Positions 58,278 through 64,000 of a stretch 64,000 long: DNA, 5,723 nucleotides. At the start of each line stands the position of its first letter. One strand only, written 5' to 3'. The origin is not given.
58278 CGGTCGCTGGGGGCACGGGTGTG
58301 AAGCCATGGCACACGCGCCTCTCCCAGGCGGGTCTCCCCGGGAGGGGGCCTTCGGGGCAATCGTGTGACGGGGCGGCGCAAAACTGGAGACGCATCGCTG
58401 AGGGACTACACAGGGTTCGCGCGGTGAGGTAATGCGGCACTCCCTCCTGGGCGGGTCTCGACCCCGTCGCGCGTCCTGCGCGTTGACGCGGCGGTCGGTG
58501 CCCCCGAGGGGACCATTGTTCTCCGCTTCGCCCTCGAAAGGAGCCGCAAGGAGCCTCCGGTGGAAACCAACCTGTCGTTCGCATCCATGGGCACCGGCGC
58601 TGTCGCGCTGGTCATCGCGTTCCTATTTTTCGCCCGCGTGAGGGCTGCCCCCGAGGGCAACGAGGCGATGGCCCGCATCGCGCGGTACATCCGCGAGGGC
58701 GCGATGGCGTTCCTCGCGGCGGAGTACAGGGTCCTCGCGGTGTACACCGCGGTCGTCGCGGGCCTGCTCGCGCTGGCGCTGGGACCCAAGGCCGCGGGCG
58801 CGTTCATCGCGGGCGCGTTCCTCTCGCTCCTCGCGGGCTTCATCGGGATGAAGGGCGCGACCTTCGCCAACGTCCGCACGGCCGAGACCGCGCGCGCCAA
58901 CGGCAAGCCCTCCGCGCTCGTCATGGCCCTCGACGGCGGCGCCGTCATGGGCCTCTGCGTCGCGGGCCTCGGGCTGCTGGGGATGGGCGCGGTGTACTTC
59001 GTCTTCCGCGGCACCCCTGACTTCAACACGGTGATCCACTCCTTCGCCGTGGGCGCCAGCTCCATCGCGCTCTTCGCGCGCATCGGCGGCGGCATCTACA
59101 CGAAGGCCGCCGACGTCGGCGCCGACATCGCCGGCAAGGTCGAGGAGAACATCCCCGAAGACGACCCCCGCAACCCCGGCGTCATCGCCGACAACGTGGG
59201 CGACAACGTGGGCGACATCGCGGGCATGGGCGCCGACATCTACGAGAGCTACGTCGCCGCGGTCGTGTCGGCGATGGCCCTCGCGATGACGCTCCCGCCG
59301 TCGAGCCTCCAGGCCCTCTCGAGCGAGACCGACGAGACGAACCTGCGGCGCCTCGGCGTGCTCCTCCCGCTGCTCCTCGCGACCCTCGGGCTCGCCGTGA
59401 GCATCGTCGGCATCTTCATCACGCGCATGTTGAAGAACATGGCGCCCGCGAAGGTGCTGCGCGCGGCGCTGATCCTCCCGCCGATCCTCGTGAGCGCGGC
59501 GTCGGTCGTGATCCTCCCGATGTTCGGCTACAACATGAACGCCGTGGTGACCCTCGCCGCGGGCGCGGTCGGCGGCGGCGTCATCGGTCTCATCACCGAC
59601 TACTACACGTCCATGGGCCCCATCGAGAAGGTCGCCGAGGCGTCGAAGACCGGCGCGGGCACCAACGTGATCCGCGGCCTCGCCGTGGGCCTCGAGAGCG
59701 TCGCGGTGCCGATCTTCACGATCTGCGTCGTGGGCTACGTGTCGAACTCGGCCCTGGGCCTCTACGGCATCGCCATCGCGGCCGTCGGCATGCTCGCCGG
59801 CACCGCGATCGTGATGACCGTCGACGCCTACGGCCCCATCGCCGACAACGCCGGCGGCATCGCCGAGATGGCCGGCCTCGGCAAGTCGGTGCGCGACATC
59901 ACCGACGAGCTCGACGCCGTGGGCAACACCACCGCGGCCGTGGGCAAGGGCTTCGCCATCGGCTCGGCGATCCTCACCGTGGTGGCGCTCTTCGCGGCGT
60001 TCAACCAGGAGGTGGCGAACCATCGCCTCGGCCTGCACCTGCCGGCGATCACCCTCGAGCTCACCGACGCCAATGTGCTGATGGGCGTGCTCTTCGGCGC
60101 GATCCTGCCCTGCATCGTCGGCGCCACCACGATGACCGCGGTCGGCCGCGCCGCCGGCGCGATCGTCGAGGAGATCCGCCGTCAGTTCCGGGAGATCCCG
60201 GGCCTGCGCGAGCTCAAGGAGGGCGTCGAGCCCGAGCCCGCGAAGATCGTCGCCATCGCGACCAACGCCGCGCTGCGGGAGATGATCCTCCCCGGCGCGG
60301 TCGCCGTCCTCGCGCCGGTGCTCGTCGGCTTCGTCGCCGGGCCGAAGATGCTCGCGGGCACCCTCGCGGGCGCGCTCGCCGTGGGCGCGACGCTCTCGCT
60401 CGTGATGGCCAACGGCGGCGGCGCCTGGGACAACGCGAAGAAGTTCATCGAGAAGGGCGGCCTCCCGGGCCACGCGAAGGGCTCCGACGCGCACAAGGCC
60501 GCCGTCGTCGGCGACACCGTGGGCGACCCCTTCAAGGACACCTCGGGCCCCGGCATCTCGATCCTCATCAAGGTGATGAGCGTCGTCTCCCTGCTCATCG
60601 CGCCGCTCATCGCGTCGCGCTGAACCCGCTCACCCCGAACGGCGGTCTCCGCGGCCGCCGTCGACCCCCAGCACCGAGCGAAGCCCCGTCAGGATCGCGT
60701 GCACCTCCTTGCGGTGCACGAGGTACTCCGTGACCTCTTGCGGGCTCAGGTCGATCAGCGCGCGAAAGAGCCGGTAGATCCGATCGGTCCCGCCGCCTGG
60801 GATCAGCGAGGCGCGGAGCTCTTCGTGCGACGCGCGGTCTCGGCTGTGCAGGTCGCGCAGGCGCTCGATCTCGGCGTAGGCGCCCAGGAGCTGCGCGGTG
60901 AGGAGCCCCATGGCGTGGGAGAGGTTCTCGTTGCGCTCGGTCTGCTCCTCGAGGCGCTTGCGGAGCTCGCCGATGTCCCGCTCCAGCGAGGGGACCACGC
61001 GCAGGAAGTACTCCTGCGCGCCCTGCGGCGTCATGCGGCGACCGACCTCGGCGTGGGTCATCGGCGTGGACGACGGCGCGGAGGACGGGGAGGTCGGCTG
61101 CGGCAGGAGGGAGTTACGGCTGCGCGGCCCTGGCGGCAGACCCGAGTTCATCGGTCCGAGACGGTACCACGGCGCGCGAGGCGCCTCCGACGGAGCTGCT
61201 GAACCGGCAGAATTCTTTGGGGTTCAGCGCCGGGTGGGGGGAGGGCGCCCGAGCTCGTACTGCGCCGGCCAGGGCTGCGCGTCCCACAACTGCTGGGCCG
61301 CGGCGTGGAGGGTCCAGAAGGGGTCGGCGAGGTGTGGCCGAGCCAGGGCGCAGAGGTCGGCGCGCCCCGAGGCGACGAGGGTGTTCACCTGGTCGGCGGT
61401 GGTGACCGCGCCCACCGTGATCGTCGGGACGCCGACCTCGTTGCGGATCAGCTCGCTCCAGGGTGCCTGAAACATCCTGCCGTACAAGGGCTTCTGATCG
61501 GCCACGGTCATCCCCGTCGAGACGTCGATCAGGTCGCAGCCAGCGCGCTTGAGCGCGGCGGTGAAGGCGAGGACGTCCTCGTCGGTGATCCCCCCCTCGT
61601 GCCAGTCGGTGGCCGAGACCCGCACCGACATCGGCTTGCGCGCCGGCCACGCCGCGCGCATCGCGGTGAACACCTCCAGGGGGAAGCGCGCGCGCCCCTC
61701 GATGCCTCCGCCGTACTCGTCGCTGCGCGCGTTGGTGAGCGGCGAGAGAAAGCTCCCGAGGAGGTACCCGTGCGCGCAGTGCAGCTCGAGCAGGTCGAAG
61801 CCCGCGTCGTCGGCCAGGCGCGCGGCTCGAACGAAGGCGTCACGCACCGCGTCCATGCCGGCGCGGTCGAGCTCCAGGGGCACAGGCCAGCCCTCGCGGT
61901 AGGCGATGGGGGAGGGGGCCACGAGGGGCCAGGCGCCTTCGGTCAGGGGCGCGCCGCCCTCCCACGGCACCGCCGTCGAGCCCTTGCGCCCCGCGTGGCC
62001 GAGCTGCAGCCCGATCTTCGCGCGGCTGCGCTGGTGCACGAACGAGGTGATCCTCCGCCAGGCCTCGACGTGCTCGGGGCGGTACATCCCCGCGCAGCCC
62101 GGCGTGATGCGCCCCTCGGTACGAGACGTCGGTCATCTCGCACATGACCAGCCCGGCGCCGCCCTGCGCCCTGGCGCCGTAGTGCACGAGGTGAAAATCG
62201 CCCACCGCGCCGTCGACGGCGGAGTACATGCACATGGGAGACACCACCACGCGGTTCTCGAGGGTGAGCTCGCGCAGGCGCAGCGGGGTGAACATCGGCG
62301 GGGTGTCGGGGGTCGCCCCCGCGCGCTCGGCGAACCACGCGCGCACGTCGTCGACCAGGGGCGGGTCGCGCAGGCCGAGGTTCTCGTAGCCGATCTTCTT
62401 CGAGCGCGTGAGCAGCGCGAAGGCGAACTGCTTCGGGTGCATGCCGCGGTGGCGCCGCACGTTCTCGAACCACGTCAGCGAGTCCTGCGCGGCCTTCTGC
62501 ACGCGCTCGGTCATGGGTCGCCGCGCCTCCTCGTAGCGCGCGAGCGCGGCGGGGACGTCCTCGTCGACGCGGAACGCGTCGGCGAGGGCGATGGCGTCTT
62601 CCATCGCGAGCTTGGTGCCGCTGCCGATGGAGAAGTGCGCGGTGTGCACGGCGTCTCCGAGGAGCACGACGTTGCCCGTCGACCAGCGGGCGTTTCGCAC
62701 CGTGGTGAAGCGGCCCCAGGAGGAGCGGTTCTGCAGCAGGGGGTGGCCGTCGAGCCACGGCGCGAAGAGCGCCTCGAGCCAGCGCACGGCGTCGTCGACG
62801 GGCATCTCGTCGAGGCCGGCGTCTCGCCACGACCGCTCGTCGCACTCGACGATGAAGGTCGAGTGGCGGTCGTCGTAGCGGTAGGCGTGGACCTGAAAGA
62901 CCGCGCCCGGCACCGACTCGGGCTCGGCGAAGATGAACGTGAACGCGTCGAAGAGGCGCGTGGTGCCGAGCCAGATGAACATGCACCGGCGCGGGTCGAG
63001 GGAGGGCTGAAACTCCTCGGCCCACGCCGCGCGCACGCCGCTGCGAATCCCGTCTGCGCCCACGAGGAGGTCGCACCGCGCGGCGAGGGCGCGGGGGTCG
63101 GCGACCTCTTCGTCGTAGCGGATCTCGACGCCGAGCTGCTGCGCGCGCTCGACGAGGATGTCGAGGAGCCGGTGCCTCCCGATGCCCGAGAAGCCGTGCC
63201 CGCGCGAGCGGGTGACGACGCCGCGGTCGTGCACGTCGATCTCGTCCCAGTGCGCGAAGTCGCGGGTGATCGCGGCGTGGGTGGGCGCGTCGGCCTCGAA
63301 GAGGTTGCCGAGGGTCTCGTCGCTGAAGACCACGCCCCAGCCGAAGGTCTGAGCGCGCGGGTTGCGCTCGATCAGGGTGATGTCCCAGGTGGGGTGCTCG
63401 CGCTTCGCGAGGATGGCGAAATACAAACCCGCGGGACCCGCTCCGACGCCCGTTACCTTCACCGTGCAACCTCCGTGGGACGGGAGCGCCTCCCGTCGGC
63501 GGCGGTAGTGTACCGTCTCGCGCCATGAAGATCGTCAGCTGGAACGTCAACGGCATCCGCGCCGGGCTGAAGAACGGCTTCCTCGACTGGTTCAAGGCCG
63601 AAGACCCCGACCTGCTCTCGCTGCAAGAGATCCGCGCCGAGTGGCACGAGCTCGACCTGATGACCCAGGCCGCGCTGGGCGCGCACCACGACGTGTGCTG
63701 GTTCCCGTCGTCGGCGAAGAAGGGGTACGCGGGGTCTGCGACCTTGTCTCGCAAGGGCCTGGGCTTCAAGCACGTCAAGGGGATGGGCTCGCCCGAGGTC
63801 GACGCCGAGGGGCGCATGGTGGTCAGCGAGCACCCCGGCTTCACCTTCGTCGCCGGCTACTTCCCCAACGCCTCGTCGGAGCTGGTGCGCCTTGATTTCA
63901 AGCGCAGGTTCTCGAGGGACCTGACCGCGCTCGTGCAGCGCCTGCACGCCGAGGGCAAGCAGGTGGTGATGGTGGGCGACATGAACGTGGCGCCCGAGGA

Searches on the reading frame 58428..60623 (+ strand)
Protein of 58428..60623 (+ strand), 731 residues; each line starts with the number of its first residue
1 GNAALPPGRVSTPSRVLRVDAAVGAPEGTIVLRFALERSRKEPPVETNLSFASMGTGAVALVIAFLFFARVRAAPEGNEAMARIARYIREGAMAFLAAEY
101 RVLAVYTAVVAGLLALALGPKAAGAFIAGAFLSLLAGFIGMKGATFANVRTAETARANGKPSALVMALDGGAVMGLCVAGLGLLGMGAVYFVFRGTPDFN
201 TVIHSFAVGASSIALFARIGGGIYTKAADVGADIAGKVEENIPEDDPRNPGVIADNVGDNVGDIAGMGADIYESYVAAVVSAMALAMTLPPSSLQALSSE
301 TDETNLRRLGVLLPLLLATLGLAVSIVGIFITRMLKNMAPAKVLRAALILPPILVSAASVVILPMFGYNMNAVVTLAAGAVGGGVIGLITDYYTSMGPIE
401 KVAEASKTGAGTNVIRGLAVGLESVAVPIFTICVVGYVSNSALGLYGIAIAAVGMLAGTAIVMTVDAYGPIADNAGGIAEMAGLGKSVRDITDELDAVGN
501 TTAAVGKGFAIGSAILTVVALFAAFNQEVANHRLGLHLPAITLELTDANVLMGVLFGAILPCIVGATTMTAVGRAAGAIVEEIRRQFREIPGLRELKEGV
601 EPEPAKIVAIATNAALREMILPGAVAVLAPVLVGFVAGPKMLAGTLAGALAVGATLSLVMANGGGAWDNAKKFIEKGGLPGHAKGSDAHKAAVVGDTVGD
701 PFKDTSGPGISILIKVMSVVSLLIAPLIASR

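Call 71: search_protein_families(library=pfam, proteins=[window:58428-60623:+], max_evalue=0.001)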
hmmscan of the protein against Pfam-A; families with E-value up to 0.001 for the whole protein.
window:58428-60623:+ (731 aa): 1 family
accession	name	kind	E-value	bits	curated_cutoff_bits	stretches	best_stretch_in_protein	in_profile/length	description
PF03030.21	H_PPase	-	4.6e-238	792.5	29.7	1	59-724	2-645/645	Inorganic H+ pyrophosphatase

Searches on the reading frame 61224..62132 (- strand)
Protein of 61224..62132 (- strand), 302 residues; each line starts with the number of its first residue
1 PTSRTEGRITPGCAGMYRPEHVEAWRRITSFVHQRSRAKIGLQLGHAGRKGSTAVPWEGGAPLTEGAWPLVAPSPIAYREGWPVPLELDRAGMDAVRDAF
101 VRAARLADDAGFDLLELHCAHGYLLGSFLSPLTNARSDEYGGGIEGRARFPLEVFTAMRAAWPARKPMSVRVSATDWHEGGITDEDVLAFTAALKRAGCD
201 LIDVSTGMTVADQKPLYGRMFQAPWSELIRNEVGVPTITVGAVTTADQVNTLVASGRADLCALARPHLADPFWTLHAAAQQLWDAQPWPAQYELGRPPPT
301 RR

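Call 71: search_protein_families(library=pfam, proteins=[window:61224-62132:-], max_evalue=0.001)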
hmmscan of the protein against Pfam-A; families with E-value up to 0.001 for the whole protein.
window:61224-62132:- (302 aa): 1 family
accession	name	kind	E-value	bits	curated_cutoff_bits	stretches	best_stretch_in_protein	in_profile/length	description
PF00724.26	Oxidored_FMN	-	8.7e-48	163.8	27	1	5-279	62-337/342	NADH:flavin oxidoreductase / NADH oxidase family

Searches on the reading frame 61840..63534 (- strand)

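Call 71: search_protein_families(library=pfam, proteins=[window:61840-63534:-], max_evalue=0.001)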
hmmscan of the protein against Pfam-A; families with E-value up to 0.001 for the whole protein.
window:61840-63534:- (564 aa): 3 families
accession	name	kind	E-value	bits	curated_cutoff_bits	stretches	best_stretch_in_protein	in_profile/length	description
PF01494.25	FAD_binding_3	-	9.9e-17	61.6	22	1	25-347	2-347/349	FAD binding domain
PF00724.26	Oxidored_FMN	-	1.4e-09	38.1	27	1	414-476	2-66/342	NADH:flavin oxidoreductase / NADH oxidase family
PF13450.12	NAD_binding_8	-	0.00061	20.4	21.9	0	30-61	2-31/68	NAD(P)-binding Rossmann-like domain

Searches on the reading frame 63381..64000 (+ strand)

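Call 71: search_protein_families(library=pfam, proteins=[window:63381-64000:+], max_evalue=0.001)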
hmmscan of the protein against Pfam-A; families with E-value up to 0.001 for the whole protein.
window:63381-64000:+ (206 aa): 1 family
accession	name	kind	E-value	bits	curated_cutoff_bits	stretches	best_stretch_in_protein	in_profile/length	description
PF03372.29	Exo_endo_phos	-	3.3e-17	63.4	24.5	1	52-205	1-158/225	Endonuclease/Exonuclease/phosphatase family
